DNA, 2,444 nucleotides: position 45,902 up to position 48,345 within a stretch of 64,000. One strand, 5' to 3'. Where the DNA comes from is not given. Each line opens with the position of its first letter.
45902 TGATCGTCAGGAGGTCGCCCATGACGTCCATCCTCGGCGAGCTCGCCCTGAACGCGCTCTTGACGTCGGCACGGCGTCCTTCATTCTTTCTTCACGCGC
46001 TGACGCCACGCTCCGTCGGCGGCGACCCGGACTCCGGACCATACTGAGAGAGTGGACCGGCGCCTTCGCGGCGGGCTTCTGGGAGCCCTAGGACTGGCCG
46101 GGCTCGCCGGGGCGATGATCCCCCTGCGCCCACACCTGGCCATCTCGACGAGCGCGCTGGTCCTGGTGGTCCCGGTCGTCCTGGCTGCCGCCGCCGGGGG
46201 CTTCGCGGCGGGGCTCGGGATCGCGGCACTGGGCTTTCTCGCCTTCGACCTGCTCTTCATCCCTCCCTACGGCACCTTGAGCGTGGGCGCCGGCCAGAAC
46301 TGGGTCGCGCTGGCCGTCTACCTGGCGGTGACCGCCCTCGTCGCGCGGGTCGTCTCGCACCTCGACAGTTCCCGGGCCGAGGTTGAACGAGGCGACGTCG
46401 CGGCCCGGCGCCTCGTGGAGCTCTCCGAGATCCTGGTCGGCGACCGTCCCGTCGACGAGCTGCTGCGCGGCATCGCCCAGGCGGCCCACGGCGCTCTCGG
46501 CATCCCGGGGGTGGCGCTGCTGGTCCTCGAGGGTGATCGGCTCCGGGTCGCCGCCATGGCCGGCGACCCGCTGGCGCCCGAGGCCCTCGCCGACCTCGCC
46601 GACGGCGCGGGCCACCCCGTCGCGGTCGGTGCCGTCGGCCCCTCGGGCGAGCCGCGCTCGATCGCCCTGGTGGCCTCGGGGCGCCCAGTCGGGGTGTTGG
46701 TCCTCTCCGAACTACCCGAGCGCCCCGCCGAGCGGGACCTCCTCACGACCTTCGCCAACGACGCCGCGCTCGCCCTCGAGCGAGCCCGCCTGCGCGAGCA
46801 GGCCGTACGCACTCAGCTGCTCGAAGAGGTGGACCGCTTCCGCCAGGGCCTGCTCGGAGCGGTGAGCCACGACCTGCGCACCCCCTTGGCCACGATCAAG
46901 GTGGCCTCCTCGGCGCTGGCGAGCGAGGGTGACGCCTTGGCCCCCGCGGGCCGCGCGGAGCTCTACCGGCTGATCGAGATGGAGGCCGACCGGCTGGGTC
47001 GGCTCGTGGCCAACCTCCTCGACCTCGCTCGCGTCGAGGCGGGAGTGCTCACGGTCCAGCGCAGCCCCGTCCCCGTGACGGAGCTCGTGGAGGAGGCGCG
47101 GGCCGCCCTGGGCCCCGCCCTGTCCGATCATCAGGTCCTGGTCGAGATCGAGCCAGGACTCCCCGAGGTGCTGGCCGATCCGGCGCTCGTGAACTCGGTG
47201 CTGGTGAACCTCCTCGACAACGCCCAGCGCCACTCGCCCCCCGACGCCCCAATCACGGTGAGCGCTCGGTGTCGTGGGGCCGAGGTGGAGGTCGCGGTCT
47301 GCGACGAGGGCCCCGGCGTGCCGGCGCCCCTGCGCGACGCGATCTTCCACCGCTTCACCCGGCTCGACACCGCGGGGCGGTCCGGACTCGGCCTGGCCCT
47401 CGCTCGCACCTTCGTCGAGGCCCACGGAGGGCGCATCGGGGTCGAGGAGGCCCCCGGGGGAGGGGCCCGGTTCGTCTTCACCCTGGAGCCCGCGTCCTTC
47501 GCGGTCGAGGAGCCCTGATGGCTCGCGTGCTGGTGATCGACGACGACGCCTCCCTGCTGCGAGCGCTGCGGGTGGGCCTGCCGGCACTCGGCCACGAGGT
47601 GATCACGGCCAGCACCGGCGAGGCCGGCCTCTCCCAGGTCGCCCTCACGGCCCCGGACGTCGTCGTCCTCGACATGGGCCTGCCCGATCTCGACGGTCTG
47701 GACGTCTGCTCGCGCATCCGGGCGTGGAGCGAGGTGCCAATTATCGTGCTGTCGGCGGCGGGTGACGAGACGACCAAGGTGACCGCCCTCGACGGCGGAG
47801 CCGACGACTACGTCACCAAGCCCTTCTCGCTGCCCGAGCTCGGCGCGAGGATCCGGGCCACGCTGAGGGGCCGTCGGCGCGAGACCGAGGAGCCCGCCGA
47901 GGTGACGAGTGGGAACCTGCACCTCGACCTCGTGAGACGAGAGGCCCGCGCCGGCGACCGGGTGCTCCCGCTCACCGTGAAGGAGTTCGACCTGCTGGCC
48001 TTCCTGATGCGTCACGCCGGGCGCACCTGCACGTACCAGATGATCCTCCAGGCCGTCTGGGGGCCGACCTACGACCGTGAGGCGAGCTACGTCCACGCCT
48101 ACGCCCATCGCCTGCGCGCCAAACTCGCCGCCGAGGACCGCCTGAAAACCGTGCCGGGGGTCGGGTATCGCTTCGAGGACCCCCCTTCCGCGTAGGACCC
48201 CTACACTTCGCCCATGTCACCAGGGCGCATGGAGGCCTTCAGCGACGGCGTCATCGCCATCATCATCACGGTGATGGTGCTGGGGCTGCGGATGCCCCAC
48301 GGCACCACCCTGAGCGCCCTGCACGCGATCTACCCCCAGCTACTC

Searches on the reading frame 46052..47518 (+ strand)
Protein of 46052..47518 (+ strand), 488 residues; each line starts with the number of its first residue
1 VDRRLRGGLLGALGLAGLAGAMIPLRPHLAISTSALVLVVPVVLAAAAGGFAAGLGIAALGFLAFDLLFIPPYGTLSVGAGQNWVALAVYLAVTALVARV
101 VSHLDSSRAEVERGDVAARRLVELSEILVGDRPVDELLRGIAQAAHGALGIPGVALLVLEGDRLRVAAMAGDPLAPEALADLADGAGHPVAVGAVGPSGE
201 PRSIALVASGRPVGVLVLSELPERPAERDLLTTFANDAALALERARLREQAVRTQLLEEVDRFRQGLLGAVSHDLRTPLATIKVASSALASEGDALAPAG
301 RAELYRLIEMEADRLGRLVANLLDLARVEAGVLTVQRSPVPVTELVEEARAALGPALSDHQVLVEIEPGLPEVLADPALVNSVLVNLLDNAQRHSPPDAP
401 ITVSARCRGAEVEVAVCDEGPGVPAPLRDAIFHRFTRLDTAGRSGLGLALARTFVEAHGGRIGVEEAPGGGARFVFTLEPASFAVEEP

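Call 6: search_protein_families(library=pfam, proteins=[window:46052-47518:+], max_evalue=0.01)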
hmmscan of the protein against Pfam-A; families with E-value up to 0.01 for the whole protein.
window:46052-47518:+ (488 aa): 7 families
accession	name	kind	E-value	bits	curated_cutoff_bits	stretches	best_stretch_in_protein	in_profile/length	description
PF02518.31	HATPase_c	-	4.7e-24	85.4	26.4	1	376-479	2-108/111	Histidine kinase-, DNA gyrase B-, and HSP90-like ATPase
PF13493.11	DUF4118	-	5.1e-17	62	28.4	1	10-110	3-103/107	Domain of unknown function (DUF4118)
PF00512.31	HisKA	-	2.2e-13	50.5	26.9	1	264-331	2-66/66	His Kinase A (phospho-acceptor) domain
PF13581.12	HATPase_c_2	-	2.4e-06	28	27.4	1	383-457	39-111/127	Histidine kinase-like ATPase domain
PF13492.12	GAF_3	-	3.5e-06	27.9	27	1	134-244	2-129/129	GAF domain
PF13185.12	GAF_2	-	0.00011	22.8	28.6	1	204-243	94-136/136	GAF domain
PF01590.32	GAF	-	0.0011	20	22.4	0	204-242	93-133/133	GAF domain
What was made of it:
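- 46052..47518 (+): HK2: intact DUF4118-GAF-HisKA-HATPase kinase, transcribed divergently from kdpFABC. His273 is at 46868..46870. Pfam (call 6).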

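Call 51: search_protein_families(library=ncbifam, proteins=[window:46052-47518:+], max_evalue=0.001)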
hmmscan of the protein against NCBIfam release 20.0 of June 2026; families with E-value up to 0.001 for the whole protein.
window:46052-47518:+ (488 aa): 80 families (the best 25 are shown)
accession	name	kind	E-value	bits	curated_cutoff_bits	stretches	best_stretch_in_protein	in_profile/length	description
NF007793.0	PRK10490.1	equivalog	2e-54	185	1123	1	38-479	432-881/895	two-component system sensor histidine kinase KdpD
NF006800.0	PRK09303.1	equivalog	2.4e-37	128.8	342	1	239-478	127-375/383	histidine kinase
NF046044.1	PnpS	equivalog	5.1e-36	124.5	400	1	258-478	164-389/390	two-component system histidine kinase PnpS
TIGR02966.1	phoR_proteo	equivalog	1.5e-35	122.8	334.2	1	257-477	107-332/333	phosphate regulon sensor histidine kinase PhoR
NF040691.1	MtrAB_MtrB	equivalog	7.8e-35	120.8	450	1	255-478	262-490/507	MtrAB system histidine kinase MtrB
NF033092.0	HK_WalK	equivalog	4.5e-34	118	725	1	258-478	366-592/594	cell wall metabolism sensor histidine kinase WalK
NF008312.0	PRK11100.1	equivalog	2.8e-33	115.5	356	1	270-479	262-473/477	two-component system sensor histidine kinase CreC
NF047465.1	hybrid_HK_LvrA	exception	6.1e-32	110.5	1200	1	254-475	192-417/819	hybrid histidine kinase/response regulator LvrA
NF041880.1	EPS_EpsF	equivalog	8.7e-32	110.2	900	1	265-472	275-483/492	response regulator EpsF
TIGR01386.1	cztS_silS_copS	subfamily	1.9e-31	109.6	292.55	1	271-478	248-456/457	heavy metal sensor histidine kinase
NF012163.2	BaeS_SmeS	equivalog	1.8e-30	106.3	500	1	255-478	231-456/457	sensor histidine kinase efflux regulator BaeS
NF041832.1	near_NosP_CTERM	subfamily_domain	1.8e-28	99.6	400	1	267-478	10-223/370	NahK/ErcS family hybrid sensor histidine kinase/response regulator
NF047874.1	MASE3_PAS_HK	subfamily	3.1e-28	99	560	1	258-479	392-624/655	MASE3 domain-containing sensor histidine kinase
NF008468.0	PRK11360.1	equivalog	1.8e-27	96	646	1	244-479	380-607/616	two-component system sensor histidine kinase AtoS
NF007688.0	PRK10364.1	equivalog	7.8e-27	94.1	479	1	250-478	221-449/460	two-component system sensor histidine kinase ZraS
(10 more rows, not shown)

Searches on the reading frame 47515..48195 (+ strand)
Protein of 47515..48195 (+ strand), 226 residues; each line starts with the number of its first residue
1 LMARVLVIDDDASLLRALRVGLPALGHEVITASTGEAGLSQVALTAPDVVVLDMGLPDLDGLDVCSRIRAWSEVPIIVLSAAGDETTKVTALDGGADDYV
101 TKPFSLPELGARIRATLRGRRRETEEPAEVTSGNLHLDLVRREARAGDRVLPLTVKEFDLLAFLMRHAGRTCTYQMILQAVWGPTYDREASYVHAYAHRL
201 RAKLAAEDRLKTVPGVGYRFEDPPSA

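Call 6: search_protein_families(library=pfam, proteins=[window:47515-48195:+], max_evalue=0.01)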
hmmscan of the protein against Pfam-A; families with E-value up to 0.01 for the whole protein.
window:47515-48195:+ (226 aa): 2 families
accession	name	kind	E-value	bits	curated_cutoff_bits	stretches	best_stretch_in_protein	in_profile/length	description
PF00072.30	Response_reg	-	1.4e-26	93.2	30.2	1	5-113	1-110/111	Response regulator receiver domain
PF00486.34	Trans_reg_C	-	2.5e-20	72.8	26.2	1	150-220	3-77/77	Transcriptional regulatory protein, C terminal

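Call 51: search_protein_families(library=ncbifam, proteins=[window:47515-48195:+], max_evalue=0.001)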
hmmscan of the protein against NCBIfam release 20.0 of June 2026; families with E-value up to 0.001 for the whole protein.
window:47515-48195:+ (226 aa): 97 families (the best 25 are shown)
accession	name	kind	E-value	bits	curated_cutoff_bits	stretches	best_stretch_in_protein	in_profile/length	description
NF040689.1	MtrAB_MtrA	equivalog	2.7e-51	174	300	1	5-219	1-217/219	MtrAB system response regulator MtrA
NF007820.0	PRK10529.1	equivalog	1.1e-50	172.2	325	1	2-220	1-223/225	two-component system response regulator KdpE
NF045944.1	ResRegRpaBCyano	equivalog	1.7e-50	171.5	330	1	6-220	1-227/229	response regulator transcription factor RpaB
TIGR02154.1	PhoB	equivalog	7.2e-49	166.1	296.2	1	3-221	3-226/226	phosphate regulon transcriptional regulator PhoB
NF041733.1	resp_reg_CseB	equivalog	1.6e-47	161.8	350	1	4-220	2-226/228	two-component system response regulator CseB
NF008296.0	PRK11083.1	equivalog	8.5e-45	152.9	273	1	3-220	4-225/228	two-component system response regulator CreB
NF040534.1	resp_reg_YycF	equivalog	2.8e-41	141.3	340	1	4-218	2-225/231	response regulator YycF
NF007928.2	PRK10643.1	equivalog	4.8e-41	140.8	330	1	4-219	2-215/216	two-component system response regulator PmrA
TIGR01387.1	cztR_silR_copR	subfamily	8.8e-41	139.9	279.2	1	5-219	1-217/218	heavy metal response regulator transcription factor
NF041734.1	resp_reg_RppA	equivalog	4.1e-38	131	250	1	4-221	2-228/229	two-component system response regulator RppA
NF045914.1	RespRegNblR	equivalog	6e-37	127.4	300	1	3-219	7-224/228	response regulator transcription factor NblR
NF041209.1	resp_regPieR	equivalog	2.3e-36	125.6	450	1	4-222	2-229/231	two component system response regulator PieR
NF045991.1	RespRegCtrARhodob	equivalog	3.9e-36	124.9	350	1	4-223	2-224/224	response regulator transcription factor CtrA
NF033117.2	vanR_ACDEGLN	exception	7.2e-36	123.9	350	1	5-221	1-226/226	VanR-ABDEGLN family response regulator transcription factor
NF000402.1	vanR-B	exception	1.1e-35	123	480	1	3-222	3-218/219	vancomycin resistance response regulator transcription factor VanR-B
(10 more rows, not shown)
